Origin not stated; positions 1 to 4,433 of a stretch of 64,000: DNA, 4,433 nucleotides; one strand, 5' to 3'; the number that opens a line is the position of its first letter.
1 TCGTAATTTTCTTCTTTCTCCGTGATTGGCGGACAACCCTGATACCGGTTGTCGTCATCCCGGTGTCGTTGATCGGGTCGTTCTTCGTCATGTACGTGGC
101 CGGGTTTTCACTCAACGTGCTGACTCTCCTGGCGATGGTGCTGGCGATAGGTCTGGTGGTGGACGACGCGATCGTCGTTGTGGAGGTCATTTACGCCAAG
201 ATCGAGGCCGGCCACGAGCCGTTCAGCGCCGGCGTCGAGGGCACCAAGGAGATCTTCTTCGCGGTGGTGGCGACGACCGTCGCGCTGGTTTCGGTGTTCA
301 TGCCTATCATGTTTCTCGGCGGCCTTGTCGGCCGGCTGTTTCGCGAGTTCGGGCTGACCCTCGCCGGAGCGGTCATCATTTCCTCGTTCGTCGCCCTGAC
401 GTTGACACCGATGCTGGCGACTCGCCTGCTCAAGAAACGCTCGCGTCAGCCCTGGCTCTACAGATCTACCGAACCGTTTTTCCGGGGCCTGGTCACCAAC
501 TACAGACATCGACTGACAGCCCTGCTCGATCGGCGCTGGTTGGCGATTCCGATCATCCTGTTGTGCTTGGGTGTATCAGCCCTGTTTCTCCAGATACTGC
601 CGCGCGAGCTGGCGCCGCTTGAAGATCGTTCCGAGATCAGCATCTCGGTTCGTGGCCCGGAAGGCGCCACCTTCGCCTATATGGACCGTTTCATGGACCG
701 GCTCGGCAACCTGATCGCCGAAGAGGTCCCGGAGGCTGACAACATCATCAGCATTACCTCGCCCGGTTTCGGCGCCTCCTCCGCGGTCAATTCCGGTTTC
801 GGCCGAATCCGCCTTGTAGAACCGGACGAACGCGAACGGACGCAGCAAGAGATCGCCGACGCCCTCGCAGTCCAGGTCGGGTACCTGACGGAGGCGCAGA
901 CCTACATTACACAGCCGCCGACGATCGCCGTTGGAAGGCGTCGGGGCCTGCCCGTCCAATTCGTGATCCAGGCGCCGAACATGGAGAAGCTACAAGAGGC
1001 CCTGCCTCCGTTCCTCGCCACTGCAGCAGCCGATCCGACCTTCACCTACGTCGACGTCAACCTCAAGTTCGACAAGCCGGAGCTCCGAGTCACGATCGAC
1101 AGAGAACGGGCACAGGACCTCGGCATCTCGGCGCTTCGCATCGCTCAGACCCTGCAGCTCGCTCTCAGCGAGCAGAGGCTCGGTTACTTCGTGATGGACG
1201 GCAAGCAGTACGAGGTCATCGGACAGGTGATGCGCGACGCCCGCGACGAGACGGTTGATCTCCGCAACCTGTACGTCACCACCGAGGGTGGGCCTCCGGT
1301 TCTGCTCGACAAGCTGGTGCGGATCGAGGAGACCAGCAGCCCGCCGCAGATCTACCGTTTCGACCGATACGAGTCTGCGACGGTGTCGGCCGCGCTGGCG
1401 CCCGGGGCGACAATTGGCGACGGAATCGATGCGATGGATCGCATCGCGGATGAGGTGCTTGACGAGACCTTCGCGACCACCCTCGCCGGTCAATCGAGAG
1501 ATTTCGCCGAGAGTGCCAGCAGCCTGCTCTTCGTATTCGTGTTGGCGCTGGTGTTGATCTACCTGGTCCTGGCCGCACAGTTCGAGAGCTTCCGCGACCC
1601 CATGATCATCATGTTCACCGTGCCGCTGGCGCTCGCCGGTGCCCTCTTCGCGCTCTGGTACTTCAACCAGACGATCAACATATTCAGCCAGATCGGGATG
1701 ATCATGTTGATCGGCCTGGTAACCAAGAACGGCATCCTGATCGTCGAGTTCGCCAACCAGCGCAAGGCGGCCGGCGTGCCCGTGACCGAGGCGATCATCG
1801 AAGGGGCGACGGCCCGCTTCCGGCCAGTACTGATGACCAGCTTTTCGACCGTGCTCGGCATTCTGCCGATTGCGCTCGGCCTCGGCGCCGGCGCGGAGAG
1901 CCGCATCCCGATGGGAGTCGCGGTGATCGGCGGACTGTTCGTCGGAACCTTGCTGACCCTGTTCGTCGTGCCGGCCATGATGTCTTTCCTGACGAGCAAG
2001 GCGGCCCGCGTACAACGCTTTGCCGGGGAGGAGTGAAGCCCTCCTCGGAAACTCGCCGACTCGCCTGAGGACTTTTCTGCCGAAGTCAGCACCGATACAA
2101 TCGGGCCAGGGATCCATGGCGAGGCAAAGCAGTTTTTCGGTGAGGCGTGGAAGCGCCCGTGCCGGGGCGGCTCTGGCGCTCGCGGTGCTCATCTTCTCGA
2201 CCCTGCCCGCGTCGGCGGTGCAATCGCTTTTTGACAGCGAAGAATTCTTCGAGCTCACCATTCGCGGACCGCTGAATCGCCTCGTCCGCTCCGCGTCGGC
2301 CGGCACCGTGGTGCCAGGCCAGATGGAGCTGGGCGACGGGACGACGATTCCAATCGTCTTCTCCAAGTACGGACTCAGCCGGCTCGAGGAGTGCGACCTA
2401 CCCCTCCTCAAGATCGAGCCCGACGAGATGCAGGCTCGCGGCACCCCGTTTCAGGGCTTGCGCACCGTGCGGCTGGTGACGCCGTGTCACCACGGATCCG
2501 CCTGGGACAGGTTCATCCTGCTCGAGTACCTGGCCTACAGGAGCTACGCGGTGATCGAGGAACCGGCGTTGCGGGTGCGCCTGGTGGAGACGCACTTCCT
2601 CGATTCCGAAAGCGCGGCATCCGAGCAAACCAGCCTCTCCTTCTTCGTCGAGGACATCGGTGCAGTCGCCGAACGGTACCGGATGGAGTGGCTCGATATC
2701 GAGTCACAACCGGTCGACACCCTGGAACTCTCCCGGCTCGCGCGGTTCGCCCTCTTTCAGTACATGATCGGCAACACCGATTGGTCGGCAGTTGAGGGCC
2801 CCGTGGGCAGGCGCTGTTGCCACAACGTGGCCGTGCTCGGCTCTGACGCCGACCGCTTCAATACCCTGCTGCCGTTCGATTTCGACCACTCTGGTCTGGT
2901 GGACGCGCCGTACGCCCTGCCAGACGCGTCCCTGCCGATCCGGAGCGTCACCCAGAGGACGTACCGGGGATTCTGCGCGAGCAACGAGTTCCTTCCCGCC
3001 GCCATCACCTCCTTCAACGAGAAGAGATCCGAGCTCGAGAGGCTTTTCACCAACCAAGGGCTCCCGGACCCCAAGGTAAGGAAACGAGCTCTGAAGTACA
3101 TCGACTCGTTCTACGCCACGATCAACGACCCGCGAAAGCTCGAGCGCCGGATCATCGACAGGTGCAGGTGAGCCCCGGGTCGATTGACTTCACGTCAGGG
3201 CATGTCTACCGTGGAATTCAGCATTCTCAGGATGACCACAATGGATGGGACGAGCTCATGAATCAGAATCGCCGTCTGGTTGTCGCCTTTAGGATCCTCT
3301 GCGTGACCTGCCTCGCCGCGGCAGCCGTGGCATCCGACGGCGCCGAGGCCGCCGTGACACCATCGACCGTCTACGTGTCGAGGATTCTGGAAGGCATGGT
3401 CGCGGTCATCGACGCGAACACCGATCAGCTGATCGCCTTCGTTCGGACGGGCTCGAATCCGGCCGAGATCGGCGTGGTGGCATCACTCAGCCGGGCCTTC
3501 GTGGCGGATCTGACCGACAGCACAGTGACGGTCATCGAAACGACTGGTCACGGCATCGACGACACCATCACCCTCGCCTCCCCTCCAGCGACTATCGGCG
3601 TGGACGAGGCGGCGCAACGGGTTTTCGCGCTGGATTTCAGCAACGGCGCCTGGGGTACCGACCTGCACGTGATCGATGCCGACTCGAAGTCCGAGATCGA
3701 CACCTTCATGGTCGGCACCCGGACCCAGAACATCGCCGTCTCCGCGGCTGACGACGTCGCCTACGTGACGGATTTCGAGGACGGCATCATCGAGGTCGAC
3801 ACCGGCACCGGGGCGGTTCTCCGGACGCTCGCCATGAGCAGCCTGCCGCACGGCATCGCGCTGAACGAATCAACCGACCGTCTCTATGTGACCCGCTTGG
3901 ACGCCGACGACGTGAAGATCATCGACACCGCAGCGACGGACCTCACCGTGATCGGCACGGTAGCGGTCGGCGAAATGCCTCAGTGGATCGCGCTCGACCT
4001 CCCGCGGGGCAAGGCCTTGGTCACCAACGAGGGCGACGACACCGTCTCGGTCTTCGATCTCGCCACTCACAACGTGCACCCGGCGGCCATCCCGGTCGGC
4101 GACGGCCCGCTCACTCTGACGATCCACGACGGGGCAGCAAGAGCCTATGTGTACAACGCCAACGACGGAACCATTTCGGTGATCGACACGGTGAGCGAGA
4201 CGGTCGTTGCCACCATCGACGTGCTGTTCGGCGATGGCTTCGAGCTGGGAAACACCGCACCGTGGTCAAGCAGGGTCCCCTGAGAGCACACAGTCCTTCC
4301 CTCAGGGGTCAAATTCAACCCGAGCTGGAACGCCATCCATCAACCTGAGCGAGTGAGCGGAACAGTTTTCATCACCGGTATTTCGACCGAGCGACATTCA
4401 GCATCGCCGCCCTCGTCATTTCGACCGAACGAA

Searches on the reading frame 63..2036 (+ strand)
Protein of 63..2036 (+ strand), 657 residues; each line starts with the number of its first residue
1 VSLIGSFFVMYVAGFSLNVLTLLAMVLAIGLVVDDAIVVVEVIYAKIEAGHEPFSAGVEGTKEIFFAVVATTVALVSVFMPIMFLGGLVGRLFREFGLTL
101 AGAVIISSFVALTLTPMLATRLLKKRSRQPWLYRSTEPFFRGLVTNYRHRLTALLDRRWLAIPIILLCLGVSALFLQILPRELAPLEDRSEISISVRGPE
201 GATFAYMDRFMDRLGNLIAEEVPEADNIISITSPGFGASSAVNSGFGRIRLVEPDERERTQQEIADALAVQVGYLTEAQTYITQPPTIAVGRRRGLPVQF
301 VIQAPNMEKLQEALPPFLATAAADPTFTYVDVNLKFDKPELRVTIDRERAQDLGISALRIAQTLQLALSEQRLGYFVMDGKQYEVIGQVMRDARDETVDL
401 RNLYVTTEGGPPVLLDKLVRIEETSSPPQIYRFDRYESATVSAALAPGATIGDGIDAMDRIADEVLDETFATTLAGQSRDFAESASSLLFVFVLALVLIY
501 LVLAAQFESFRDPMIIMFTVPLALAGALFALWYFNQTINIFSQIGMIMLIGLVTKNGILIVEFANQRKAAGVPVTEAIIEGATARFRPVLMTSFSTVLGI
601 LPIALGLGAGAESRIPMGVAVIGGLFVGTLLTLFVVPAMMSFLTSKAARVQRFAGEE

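Call 8: search_protein_families(library=pfam, proteins=[window:63-2036:+], max_evalue=0.01)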
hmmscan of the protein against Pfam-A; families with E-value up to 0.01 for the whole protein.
window:63-2036:+ (657 aa): 2 families
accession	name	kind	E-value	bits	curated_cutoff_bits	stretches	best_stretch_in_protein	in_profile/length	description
PF00873.25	ACR_tran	-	5.4e-175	584.3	28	1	1-640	367-1017/1021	AcrB/AcrD/AcrF family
PF03176.21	MMPL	-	9.7e-08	31.8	20.5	2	440-646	91-305/333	MMPL family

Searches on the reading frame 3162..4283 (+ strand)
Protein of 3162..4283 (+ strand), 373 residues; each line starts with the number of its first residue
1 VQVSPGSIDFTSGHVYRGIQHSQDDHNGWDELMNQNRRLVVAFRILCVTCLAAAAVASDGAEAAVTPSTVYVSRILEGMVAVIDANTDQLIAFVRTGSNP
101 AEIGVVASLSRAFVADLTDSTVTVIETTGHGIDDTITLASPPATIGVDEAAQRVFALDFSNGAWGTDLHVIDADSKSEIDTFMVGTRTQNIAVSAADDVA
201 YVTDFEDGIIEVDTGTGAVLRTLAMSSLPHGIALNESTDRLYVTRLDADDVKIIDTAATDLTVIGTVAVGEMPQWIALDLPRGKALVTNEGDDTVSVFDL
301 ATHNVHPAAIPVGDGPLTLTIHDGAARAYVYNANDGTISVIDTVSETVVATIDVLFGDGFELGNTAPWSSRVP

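Call 8: search_protein_families(library=pfam, proteins=[window:3162-4283:+], max_evalue=0.01)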
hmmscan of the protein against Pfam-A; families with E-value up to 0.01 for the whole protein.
window:3162-4283:+ (373 aa): 3 families
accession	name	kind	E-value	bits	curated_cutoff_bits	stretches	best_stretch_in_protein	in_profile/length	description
PF25174.1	Beta-prop_THOC3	-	0.00022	20.8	305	1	169-352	72-251/272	THOC3 beta-propeller domain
PF10282.15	Lactonase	-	0.0019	17.9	21.7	0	281-345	152-222/344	Lactonase, 7-bladed beta-propeller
PF01436.27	NHL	-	0.0059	17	20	0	228-244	3-18/28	NHL repeat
